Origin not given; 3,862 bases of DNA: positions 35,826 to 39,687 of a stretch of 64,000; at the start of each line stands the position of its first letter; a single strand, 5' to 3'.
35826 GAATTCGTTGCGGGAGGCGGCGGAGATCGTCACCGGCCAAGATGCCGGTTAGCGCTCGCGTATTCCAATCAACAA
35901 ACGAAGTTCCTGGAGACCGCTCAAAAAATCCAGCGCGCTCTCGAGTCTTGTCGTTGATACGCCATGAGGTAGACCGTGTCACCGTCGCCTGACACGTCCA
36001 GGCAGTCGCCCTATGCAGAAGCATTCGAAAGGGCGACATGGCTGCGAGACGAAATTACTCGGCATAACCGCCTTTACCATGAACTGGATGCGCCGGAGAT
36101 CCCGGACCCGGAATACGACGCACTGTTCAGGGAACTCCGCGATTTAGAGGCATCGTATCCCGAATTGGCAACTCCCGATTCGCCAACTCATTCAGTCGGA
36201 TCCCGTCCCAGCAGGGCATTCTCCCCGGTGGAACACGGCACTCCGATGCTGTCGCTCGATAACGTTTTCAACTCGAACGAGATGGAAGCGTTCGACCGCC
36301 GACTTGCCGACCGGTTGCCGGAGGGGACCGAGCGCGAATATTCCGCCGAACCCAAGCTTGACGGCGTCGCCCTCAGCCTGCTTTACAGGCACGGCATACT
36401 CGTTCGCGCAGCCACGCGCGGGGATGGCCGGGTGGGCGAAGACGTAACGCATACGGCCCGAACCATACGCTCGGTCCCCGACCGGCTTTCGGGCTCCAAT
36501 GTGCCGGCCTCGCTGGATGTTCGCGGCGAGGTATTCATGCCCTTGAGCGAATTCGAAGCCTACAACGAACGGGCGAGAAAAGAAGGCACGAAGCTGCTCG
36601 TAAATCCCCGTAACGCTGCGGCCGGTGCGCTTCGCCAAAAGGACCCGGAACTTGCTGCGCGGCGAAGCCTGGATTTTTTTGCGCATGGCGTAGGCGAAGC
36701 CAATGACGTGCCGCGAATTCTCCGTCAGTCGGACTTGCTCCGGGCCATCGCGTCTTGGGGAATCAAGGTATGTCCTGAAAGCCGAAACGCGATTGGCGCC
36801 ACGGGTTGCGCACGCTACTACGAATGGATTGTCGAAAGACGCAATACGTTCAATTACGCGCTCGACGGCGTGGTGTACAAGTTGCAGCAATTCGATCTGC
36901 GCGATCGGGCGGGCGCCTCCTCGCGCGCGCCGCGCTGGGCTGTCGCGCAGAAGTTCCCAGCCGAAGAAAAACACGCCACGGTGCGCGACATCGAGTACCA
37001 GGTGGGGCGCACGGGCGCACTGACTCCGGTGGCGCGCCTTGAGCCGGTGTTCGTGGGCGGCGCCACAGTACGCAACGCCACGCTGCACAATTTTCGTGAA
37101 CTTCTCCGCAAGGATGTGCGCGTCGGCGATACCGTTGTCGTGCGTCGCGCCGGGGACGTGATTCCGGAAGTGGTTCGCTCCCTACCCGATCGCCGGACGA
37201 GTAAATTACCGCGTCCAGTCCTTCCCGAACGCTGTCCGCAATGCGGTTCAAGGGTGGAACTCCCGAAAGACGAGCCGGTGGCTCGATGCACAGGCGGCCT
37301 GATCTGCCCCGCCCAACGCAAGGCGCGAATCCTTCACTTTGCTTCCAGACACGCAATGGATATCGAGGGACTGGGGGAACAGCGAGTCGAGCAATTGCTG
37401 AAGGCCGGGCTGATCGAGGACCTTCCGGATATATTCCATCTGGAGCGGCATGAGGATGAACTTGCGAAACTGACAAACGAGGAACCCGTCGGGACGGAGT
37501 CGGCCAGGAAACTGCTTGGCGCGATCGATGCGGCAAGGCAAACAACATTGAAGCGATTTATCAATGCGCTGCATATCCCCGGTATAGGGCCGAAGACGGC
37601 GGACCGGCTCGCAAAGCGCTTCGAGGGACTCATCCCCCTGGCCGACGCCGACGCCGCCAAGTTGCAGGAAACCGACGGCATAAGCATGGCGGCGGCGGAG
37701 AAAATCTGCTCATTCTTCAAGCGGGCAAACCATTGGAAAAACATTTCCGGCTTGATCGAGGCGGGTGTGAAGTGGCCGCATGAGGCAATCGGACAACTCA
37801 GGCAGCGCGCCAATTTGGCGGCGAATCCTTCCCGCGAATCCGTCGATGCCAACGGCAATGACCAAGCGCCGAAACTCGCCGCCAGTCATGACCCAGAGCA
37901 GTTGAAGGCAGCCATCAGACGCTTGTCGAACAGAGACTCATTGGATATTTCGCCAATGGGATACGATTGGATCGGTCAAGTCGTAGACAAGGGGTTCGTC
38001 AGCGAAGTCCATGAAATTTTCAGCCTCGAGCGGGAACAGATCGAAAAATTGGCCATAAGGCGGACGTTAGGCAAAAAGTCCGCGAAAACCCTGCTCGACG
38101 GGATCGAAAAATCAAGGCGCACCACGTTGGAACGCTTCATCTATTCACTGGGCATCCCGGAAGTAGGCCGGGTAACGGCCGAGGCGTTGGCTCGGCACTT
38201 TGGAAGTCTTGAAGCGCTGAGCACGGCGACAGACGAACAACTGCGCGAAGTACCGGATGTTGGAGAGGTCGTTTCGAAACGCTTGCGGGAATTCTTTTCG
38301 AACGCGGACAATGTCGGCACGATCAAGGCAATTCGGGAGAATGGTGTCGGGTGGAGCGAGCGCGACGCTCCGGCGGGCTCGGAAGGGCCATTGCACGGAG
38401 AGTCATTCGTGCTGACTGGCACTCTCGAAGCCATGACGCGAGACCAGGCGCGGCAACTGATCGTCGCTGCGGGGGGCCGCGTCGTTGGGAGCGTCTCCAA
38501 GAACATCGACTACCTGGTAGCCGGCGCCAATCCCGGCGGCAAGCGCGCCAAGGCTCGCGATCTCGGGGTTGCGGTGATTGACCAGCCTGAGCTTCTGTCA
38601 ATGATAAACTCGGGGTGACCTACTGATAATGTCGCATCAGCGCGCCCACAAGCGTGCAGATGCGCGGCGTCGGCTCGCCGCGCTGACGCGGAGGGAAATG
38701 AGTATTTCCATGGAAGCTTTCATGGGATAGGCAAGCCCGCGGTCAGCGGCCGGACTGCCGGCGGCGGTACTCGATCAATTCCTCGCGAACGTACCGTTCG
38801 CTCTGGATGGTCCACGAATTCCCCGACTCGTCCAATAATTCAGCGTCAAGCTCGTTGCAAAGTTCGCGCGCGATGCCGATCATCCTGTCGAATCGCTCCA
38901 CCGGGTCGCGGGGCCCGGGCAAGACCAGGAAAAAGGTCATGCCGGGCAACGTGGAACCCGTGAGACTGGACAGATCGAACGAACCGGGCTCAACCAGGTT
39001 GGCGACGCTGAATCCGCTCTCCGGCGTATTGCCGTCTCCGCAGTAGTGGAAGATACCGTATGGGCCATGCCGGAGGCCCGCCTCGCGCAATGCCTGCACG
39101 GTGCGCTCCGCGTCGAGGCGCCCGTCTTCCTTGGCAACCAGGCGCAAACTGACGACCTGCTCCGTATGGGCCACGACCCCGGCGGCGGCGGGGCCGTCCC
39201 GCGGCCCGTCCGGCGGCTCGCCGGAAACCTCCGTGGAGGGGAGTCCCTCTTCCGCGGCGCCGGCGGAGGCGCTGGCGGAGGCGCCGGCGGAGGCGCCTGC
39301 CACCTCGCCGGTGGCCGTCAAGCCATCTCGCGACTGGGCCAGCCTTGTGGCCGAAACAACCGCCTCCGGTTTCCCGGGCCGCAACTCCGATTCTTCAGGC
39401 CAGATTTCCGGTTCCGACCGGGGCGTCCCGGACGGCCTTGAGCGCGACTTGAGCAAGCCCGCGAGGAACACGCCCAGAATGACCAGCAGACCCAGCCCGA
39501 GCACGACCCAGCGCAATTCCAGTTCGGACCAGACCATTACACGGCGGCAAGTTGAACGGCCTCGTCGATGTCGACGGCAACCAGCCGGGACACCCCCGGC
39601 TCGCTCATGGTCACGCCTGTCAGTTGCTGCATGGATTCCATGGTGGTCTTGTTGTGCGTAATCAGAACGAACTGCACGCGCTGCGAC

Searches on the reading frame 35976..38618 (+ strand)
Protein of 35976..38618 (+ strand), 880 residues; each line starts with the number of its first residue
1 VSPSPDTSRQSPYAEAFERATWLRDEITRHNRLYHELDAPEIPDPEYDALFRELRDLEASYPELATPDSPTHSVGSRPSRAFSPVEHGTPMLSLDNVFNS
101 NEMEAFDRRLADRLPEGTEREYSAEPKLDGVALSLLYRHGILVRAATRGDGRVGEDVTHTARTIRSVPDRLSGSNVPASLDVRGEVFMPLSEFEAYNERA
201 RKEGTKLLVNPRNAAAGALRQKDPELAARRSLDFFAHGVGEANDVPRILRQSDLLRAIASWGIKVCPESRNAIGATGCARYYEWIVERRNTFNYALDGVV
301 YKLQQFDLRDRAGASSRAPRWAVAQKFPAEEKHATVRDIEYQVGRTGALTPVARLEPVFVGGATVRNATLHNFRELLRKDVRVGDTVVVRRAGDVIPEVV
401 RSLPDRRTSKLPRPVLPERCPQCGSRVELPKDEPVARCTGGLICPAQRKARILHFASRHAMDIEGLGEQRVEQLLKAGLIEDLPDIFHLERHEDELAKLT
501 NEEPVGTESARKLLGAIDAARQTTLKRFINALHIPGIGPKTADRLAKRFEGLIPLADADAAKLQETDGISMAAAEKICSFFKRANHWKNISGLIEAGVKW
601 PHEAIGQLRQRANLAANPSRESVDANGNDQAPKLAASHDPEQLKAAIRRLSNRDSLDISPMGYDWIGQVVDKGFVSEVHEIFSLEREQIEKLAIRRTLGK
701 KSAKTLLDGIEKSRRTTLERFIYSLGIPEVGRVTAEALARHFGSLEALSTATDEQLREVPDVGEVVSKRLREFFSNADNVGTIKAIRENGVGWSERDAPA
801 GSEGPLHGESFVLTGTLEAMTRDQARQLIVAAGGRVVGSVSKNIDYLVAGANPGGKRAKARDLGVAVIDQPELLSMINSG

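Call 61: search_protein_families(library=pfam, proteins=[window:35976-38618:+], max_evalue=0.001)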
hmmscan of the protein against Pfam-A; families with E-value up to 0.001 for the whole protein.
window:35976-38618:+ (880 aa): 10 families
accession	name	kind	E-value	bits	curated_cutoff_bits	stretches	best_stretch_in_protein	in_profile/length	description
PF01653.23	DNA_ligase_aden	-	1.3e-84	284.1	27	1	81-330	3-253/253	NAD-dependent DNA ligase adenylation domain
PF12826.13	HHH_2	-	2.4e-35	120.9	27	2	720-780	1-61/64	Helix-hairpin-helix motif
PF03120.22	DNA_ligase_OB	-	2e-33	114.6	32.9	1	334-409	2-77/79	NAD-dependent DNA ligase OB-fold domain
PF14520.12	HHH_5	-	8.3e-23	81.1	27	2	725-772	5-53/57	Helix-hairpin-helix domain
PF00533.33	BRCT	-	2.8e-10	40.7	21.3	1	803-874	3-75/78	BRCA1 C Terminus (BRCT) domain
PF22745.1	Nlig-Ia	-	3.8e-09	37.5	27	1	17-66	3-52/92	DNA ligase-like, N-terminal NAD+-binding domain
PF00633.29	HHH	-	1.1e-08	34.9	24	0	534-545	16-27/30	Helix-hairpin-helix motif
PF03119.21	DNA_ligase_ZBD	-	3.8e-07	30.3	25.8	1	419-446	1-27/27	NAD-dependent DNA ligase C4 zinc finger domain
PF01367.25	5_3_exonuc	-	2.2e-05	25.3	40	0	726-777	22-67/97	5'-3' exonuclease, C-terminal SAM fold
PF12738.14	PTCB-BRCT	-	0.00046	20.6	22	0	818-868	9-59/63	twin BRCT domain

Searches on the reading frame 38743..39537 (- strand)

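Call 77: search_protein_families(library=pfam, proteins=[window:38743-39537:-], max_evalue=0.00001)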
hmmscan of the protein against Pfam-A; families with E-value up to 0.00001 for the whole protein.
window:38743-39537:- (264 aa): 1 family
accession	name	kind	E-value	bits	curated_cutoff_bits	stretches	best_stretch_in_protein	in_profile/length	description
PF04354.18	ZipA_C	-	9.4e-31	106.8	23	1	128-252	2-127/128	ZipA, C-terminal FtsZ-binding domain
